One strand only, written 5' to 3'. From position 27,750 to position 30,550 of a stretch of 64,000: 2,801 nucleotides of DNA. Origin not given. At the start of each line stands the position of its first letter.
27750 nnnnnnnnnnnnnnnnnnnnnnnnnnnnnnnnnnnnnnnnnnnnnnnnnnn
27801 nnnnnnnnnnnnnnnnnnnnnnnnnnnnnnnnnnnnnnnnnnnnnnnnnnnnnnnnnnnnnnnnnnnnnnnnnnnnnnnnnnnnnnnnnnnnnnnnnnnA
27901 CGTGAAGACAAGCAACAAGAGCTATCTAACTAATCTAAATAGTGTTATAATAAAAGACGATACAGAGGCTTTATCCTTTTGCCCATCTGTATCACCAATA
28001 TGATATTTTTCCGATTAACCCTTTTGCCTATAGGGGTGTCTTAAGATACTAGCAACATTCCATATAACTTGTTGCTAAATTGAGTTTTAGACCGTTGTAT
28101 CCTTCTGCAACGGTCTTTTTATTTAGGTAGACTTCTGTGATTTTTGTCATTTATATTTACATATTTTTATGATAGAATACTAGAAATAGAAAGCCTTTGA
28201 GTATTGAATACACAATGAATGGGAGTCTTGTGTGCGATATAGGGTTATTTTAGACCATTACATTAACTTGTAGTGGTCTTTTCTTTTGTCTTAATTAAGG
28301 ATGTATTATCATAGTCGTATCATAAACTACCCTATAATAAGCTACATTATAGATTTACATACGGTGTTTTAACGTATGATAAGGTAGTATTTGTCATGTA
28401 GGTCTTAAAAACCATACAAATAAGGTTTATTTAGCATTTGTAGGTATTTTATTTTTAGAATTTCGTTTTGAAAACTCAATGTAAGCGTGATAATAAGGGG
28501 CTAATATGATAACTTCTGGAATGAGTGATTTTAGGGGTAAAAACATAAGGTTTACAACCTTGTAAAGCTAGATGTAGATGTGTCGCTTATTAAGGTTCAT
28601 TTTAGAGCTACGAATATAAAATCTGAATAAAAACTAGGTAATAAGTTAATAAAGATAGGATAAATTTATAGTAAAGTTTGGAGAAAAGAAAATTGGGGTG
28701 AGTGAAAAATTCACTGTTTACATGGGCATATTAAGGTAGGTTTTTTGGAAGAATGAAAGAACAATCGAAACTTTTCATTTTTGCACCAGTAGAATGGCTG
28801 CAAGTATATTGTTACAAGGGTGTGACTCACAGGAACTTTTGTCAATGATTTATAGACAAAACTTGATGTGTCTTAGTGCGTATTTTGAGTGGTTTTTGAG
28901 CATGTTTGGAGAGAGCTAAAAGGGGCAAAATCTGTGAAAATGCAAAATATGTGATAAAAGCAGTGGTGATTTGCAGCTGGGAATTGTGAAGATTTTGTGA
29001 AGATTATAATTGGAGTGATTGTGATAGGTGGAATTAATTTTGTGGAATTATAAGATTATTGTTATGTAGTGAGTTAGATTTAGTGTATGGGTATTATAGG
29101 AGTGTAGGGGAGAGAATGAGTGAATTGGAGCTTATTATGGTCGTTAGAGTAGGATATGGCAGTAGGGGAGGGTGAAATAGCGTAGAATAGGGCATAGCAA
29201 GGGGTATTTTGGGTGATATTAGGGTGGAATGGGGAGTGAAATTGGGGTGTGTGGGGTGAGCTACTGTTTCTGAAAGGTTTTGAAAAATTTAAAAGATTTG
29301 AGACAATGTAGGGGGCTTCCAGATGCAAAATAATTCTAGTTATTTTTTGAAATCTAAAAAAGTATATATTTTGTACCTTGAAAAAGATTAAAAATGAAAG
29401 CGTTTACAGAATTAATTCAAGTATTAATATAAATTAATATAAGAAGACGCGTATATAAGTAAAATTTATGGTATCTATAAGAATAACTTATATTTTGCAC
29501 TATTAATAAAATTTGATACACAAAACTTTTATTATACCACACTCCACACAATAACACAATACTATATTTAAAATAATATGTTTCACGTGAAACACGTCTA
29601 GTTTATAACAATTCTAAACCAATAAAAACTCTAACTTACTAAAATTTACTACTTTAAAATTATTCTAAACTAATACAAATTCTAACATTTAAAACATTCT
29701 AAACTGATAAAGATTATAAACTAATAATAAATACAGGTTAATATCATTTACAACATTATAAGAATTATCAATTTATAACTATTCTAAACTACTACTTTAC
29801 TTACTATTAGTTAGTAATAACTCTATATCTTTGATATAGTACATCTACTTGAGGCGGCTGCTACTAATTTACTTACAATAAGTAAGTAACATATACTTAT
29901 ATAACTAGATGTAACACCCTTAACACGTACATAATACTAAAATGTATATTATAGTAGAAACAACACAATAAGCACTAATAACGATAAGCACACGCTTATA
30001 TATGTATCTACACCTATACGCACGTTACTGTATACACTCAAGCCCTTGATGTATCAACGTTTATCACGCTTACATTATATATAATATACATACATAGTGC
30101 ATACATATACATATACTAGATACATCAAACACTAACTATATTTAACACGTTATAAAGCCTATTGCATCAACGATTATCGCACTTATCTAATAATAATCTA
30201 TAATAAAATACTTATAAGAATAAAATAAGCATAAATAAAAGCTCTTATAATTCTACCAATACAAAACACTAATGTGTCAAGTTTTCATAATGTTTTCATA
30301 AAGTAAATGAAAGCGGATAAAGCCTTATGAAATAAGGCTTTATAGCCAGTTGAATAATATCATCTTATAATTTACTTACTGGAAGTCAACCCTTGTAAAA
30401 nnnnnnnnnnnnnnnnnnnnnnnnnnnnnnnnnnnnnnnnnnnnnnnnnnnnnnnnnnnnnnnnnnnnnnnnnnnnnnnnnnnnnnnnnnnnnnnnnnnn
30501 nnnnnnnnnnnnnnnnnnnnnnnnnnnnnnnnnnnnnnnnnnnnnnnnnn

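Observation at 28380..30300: Mirror-image extreme strand-composition segments (C-free then G-free) in a 4-kb ORF-free region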

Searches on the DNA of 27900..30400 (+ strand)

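Call 5: search_dna_similar(query=window:27900-30400:+, collection=phages, mode=distant, max_rows=30)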
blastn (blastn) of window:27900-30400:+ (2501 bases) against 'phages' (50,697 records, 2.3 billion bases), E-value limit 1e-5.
No match.

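Call 9: search_dna_similar(query=window:27900-30400:+, collection=plasmids, mode=distant, max_rows=20)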
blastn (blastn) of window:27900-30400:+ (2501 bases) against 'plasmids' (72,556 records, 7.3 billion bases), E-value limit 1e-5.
Records with a match: 5; places in all: 11; records where one place covers at least 80% of the query: 1.
Best place of each record, by identity: 80-90% 5.
By first word of the organism name: Ligilactobacillus 5.
By predicted mobility (MOB-suite, as given by PLSDB): mobilizable 4; non-mobilizable 1.
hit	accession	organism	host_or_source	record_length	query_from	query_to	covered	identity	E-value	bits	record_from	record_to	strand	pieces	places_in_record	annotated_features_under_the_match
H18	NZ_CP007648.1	Ligilactobacillus salivarius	swine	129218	18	2501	96%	80.4%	0e+0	2172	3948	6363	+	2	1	helix-turn-helix transcriptional regulator | hypothetical protein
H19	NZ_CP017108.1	Ligilactobacillus salivarius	Gallus gallus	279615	2415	2501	3%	85.1%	4e-16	96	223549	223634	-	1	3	helix-turn-helix transcriptional regulator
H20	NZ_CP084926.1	Ligilactobacillus salivarius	Homo sapiens,mixed culture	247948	2415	2501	3%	85.1%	4e-16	96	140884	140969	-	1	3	helix-turn-helix transcriptional regulator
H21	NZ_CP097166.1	Ligilactobacillus salivarius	Homo sapiens,single cell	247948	2415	2501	3%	85.1%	4e-16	96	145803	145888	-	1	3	helix-turn-helix transcriptional regulator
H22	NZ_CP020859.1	Ligilactobacillus salivarius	piglet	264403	2415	2501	3%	83.9%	5e-15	92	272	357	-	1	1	none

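Call 10: get_annotated_region(hit=H18, flank=12000)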
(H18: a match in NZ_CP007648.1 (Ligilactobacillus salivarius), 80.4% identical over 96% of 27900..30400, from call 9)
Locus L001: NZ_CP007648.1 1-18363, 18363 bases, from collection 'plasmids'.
description: Ligilactobacillus salivarius strain JCM1046 plasmid pMP1046B, complete sequence
organism: Ligilactobacillus salivarius (NCBI taxid 1624)
taxonomy: Bacteria; Bacillota; Bacilli; Lactobacillales; Lactobacillaceae; Ligilactobacillus; Ligilactobacillus salivarius
host: -; source: swine; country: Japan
typing (MOB-suite, as given by PLSDB): non-mobilizable
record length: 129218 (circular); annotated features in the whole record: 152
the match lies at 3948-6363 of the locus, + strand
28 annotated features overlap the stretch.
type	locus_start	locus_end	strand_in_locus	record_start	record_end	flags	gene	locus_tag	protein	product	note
CDS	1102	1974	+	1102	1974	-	-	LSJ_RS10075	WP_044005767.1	ParA family protein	-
CDS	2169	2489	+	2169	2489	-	-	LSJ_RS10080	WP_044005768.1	hypothetical protein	-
CDS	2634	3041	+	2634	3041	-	-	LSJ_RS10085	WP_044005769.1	zinc ribbon domain-containing protein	-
CDS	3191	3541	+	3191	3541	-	-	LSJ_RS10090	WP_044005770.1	zinc-ribbon domain-containing protein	-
CDS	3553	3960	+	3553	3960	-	-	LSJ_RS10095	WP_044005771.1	hypothetical protein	-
CDS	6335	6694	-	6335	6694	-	-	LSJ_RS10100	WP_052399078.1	helix-turn-helix transcriptional regulator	-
CDS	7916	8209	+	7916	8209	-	-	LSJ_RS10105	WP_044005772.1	hypothetical protein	-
CDS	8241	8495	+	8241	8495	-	-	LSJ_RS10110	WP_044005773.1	hypothetical protein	-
CDS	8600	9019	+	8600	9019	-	-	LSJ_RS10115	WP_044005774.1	hypothetical protein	-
CDS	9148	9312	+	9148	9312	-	-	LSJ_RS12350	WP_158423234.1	hypothetical protein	-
CDS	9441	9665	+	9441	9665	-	-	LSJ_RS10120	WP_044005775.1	hypothetical protein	-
CDS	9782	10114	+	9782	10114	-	-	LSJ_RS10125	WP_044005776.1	hypothetical protein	-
CDS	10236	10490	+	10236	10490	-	-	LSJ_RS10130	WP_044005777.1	hypothetical protein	-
CDS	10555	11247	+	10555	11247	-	-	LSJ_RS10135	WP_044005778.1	hypothetical protein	-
CDS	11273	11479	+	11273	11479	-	-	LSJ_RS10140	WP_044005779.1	hypothetical protein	-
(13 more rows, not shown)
